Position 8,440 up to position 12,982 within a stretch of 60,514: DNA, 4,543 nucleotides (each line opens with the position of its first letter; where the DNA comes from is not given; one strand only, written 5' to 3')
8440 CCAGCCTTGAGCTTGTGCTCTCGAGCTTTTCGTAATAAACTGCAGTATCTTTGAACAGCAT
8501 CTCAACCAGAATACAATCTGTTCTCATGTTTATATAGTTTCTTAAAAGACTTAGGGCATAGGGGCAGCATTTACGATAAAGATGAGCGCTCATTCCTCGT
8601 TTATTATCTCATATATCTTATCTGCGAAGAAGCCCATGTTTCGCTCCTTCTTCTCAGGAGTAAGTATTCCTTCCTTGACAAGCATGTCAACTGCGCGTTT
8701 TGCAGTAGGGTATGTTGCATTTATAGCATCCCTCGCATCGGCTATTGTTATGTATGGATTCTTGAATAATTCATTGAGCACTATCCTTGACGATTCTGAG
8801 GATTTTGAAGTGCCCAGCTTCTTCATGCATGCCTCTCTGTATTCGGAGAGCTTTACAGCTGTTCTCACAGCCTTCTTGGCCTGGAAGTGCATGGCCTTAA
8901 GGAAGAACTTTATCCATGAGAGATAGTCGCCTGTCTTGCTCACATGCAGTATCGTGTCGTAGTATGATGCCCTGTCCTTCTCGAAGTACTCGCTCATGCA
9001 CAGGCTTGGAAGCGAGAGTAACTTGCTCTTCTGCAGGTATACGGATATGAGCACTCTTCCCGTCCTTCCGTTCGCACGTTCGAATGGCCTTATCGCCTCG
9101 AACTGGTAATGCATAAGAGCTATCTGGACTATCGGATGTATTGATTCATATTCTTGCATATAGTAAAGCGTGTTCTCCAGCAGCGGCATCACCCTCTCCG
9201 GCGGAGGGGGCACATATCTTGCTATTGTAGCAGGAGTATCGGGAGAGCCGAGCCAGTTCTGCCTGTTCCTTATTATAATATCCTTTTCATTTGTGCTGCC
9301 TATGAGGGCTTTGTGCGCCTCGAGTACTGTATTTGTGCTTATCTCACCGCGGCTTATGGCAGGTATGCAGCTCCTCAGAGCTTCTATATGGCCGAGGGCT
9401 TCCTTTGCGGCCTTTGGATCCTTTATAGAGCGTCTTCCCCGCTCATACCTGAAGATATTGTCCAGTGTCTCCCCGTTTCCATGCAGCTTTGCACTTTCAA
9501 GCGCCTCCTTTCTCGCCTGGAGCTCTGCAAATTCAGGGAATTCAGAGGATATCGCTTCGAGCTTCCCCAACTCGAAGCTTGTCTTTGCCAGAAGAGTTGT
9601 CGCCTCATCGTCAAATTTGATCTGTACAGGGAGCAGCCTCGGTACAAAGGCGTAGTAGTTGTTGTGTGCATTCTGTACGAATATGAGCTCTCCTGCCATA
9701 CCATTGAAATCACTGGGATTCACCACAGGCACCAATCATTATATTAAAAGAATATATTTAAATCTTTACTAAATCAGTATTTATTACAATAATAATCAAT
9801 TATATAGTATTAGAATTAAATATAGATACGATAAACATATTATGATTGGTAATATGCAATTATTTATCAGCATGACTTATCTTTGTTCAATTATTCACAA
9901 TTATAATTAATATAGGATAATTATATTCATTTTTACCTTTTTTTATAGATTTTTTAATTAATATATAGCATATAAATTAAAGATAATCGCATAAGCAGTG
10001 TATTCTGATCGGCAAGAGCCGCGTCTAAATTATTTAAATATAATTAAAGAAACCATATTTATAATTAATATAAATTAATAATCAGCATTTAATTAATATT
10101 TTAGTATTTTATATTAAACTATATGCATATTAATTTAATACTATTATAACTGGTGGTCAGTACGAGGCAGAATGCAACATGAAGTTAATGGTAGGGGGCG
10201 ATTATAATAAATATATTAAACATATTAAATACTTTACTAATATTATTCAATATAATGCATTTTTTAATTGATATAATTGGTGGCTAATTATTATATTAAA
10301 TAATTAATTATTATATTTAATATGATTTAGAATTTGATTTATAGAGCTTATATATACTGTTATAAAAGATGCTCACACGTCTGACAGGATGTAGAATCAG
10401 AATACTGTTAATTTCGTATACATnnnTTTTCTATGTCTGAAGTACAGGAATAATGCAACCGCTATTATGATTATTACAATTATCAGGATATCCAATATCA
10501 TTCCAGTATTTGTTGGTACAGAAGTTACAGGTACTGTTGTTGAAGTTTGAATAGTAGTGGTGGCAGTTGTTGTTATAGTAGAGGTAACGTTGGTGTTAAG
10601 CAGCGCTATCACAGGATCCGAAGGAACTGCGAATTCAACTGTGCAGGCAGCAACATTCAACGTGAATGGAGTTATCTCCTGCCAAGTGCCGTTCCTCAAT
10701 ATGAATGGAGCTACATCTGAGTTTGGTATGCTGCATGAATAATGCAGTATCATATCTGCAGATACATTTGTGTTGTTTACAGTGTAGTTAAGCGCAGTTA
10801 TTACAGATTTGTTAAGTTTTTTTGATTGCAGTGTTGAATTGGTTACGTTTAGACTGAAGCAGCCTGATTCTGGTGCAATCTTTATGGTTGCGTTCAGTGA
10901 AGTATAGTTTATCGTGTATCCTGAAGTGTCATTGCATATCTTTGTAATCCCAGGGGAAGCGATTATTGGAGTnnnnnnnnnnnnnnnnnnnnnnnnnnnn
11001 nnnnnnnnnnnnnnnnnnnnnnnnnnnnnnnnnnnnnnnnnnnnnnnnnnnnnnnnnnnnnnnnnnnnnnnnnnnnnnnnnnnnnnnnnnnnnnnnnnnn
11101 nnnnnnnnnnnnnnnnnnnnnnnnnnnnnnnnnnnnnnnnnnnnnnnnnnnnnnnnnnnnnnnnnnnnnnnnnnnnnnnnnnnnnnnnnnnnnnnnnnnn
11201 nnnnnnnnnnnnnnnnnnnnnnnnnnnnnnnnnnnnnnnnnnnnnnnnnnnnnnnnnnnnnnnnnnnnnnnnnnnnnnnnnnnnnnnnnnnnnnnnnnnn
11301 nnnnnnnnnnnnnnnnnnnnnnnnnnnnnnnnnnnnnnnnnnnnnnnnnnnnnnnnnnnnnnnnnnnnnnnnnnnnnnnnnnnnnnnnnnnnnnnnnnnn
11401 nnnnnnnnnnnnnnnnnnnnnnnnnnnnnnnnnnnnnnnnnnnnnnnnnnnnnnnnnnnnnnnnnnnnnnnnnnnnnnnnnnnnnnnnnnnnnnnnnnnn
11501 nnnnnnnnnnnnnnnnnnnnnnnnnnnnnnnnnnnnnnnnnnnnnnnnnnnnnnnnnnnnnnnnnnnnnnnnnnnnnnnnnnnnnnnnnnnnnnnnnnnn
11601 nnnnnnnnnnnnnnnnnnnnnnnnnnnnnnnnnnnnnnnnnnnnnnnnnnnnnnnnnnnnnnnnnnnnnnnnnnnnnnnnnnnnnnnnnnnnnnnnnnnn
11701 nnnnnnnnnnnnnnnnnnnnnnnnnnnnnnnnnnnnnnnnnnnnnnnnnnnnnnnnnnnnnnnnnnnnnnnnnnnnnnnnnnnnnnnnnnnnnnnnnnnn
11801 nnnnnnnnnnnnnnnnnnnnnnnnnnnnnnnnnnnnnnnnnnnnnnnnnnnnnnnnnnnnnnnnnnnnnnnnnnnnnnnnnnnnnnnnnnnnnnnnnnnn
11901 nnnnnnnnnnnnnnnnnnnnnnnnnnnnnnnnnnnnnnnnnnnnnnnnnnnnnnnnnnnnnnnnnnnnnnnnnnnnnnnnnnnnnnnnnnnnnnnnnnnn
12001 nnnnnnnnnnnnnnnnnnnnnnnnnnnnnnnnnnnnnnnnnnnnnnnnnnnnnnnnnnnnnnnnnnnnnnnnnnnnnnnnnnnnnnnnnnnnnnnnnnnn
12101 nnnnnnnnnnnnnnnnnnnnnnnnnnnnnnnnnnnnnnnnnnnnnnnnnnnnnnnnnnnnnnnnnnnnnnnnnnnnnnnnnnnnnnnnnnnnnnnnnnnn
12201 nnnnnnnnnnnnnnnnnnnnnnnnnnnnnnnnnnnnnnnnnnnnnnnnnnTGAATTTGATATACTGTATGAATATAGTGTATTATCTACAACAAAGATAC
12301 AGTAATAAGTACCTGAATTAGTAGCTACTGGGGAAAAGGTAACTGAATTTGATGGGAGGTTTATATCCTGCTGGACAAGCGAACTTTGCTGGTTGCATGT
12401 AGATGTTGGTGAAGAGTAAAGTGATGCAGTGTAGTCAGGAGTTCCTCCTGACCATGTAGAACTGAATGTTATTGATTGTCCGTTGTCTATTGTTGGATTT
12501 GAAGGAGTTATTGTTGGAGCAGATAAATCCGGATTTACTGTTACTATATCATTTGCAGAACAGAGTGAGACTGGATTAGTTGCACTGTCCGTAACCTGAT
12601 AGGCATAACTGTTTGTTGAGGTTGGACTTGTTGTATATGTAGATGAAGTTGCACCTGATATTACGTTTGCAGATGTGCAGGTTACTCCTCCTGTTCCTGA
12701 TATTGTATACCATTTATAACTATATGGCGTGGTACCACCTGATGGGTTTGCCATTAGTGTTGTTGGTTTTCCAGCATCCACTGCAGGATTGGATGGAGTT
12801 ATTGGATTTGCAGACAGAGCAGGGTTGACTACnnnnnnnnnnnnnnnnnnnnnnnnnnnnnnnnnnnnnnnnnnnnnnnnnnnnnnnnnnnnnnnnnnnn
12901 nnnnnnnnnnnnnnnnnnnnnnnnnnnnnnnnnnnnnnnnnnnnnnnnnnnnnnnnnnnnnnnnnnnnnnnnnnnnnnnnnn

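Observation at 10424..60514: Paralogous giant double-propeller YVTN surface proteins with near-identical termini and divergent cores, in direct orientation about 42 kb apart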

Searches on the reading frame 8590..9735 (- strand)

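Call 85: search_protein_families(library=pfam, proteins=[window:8590-9735:-], max_evalue=0.00001)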
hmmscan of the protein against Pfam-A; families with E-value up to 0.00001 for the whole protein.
window:8590-9735:- (381 aa): 2 families
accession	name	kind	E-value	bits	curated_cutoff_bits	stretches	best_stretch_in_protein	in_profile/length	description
PF02661.23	Fic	-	1.7e-15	58.1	24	1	132-234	2-93/93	Fic/DOC family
PF13784.11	Fic_N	-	1.3e-06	28.8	26.7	1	48-122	3-79/82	Fic/DOC family N-terminal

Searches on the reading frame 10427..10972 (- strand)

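Call 34: search_protein_families(library=pfam, proteins=[window:10427-10972:-], max_evalue=10)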
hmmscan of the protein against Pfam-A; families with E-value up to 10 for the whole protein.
seq(182 aa): 3 families
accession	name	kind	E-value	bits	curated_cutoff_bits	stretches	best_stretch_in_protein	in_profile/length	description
PF03189.18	Otopetrin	-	0.014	14.7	27.8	1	53-181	131-259/434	Otopetrin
PF25667.1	ASFV_P17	-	0.25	11.9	27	1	142-179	24-62/117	African swine fever virus minor capsid protein p17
PF02009.21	RIFIN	-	0.31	11.4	32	1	48-182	175-313/327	Rifin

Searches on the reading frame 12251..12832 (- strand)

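Call 34: search_protein_families(library=pfam, proteins=[window:12251-12832:-], max_evalue=10)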
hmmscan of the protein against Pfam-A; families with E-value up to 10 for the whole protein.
seq(194 aa): 3 families
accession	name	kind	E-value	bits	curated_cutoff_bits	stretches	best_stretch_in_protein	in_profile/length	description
PF13927.12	Ig_3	-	4e-06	27.7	30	2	107-179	3-75/78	Immunoglobulin domain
PF13895.12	Ig_2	-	0.00058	20.5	27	2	105-179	1-62/79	Immunoglobulin domain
PF22352.2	K319L-like_PKD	-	0.016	15.7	27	1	18-85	7-71/84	K319L-like, PKD domain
